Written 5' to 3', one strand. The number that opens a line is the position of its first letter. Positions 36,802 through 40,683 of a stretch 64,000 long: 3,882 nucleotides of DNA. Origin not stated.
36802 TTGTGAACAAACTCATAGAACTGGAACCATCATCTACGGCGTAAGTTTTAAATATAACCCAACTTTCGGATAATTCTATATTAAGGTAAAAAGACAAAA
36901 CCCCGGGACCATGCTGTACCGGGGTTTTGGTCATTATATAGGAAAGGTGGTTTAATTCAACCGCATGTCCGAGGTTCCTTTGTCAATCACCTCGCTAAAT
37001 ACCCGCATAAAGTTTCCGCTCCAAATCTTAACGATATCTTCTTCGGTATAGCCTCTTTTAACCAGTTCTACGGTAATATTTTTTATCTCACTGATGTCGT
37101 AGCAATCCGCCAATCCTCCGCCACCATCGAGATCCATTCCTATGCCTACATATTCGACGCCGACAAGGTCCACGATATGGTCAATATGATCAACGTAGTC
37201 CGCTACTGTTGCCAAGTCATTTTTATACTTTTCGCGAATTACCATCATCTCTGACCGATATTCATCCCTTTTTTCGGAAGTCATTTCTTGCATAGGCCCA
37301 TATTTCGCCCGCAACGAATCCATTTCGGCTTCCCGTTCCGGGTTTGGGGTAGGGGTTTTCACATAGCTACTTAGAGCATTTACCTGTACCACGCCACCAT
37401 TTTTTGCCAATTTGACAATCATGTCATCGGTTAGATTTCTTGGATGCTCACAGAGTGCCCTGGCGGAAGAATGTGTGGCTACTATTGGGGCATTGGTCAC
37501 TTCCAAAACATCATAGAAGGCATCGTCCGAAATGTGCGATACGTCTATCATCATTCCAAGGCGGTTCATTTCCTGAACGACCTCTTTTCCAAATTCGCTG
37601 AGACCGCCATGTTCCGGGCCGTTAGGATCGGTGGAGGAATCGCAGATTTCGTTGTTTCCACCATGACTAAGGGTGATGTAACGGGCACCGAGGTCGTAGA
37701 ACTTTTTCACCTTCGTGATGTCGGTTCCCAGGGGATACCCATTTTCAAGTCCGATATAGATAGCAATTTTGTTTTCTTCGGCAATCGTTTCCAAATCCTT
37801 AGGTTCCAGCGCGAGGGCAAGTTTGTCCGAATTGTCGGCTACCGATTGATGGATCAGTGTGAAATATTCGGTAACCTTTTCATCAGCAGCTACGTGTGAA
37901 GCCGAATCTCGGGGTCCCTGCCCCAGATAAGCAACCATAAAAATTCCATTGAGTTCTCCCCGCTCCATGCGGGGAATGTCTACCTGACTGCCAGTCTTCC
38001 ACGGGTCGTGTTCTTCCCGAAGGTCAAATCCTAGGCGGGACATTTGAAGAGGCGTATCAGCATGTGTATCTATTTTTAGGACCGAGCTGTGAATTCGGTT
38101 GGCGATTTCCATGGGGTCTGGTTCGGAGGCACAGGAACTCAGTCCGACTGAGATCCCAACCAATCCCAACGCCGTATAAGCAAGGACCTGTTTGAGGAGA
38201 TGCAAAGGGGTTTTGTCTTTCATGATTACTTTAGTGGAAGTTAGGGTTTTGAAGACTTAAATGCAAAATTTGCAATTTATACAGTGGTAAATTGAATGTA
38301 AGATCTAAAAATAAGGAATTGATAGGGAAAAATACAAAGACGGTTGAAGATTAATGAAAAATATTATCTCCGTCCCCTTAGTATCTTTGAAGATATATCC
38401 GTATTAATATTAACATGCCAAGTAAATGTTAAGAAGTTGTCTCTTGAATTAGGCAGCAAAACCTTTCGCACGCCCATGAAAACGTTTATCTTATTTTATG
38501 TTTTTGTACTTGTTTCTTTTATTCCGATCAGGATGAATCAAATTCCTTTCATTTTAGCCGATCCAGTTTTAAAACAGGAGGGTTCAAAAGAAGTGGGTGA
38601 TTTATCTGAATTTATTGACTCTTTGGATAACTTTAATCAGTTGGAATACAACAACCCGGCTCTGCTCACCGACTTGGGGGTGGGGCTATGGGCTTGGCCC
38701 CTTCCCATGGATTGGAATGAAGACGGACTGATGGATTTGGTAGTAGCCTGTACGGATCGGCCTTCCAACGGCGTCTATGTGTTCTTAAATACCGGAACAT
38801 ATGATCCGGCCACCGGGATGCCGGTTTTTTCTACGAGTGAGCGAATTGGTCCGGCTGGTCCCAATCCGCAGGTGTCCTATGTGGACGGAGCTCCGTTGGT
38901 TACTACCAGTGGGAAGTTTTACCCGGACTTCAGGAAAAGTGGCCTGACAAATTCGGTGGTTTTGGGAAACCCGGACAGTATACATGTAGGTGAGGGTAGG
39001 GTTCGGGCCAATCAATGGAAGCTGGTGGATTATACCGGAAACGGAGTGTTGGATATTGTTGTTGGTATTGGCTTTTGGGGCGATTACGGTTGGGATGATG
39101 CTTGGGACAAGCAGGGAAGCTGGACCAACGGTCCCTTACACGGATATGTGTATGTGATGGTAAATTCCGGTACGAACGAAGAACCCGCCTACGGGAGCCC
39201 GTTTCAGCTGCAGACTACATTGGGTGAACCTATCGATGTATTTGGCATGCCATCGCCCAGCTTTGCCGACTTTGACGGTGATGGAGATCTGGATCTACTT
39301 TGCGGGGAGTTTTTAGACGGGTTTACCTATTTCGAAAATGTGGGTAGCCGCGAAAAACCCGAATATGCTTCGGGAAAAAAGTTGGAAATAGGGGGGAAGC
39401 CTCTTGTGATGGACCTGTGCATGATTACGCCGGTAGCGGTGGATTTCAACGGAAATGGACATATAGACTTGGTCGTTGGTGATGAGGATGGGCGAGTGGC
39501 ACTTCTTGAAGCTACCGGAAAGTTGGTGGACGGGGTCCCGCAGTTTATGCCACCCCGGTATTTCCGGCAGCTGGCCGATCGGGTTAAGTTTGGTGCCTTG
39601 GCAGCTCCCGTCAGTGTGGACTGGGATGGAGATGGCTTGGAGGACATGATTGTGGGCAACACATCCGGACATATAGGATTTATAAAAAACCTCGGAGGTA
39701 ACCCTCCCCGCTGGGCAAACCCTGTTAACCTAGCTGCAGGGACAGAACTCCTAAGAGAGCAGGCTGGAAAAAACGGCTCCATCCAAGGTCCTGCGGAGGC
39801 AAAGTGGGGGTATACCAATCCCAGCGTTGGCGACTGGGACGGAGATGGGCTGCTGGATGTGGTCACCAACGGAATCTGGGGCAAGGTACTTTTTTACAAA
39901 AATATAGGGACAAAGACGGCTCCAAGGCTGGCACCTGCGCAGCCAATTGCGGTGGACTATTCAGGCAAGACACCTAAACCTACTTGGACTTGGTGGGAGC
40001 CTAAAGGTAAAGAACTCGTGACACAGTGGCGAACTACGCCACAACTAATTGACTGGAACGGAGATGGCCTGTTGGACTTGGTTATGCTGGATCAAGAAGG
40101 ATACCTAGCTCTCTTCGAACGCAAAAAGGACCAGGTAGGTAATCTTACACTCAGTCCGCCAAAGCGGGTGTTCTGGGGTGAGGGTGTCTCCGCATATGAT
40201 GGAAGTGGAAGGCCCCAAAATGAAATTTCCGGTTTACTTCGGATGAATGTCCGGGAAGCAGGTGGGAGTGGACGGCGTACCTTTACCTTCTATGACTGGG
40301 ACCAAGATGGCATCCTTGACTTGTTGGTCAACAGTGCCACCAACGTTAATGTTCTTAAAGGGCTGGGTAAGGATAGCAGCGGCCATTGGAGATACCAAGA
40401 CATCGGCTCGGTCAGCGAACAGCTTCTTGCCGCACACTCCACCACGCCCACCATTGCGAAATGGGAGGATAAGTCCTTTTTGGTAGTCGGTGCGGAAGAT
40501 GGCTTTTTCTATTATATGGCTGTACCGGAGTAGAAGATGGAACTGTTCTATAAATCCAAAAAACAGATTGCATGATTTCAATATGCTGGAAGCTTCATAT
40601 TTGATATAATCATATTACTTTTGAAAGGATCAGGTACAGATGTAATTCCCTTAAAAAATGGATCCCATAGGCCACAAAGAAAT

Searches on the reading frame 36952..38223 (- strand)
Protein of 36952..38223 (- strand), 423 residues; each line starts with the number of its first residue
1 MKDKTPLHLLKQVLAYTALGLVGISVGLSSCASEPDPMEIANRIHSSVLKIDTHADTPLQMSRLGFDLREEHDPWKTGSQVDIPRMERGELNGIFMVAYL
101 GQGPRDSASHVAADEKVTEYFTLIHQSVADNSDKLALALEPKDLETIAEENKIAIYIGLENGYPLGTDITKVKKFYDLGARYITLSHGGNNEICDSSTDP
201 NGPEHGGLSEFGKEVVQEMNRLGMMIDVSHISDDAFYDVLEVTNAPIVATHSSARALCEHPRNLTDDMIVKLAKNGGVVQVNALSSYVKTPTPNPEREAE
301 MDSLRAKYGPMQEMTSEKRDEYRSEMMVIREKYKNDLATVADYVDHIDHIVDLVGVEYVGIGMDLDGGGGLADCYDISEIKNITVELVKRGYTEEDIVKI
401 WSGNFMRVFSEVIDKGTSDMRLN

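Call 3: search_protein_families(library=pfam, proteins=[window:36952-38223:-], max_evalue=0.01)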
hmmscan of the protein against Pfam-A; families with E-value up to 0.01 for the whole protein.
window:36952-38223:- (423 aa): 1 family
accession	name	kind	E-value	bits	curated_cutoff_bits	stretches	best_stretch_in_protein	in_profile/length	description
PF01244.27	Peptidase_M19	-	2.3e-101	339.6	26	1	44-411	2-319/319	Membrane dipeptidase (Peptidase family M19)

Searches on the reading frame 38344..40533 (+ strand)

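Call 77: search_protein_families(library=pfam, proteins=[window:38344-40533:+], max_evalue=0.00001)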
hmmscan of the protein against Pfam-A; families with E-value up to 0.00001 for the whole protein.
window:38344-40533:+ (729 aa): 2 families
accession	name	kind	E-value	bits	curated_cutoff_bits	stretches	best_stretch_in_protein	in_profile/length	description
PF13517.12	FG-GAP_3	-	4.3e-29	101.3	26.9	1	367-437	1-61/61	FG-GAP-like repeat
PF01839.29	FG-GAP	-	2.3e-09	37.4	22.1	0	304-321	4-21/37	FG-GAP repeat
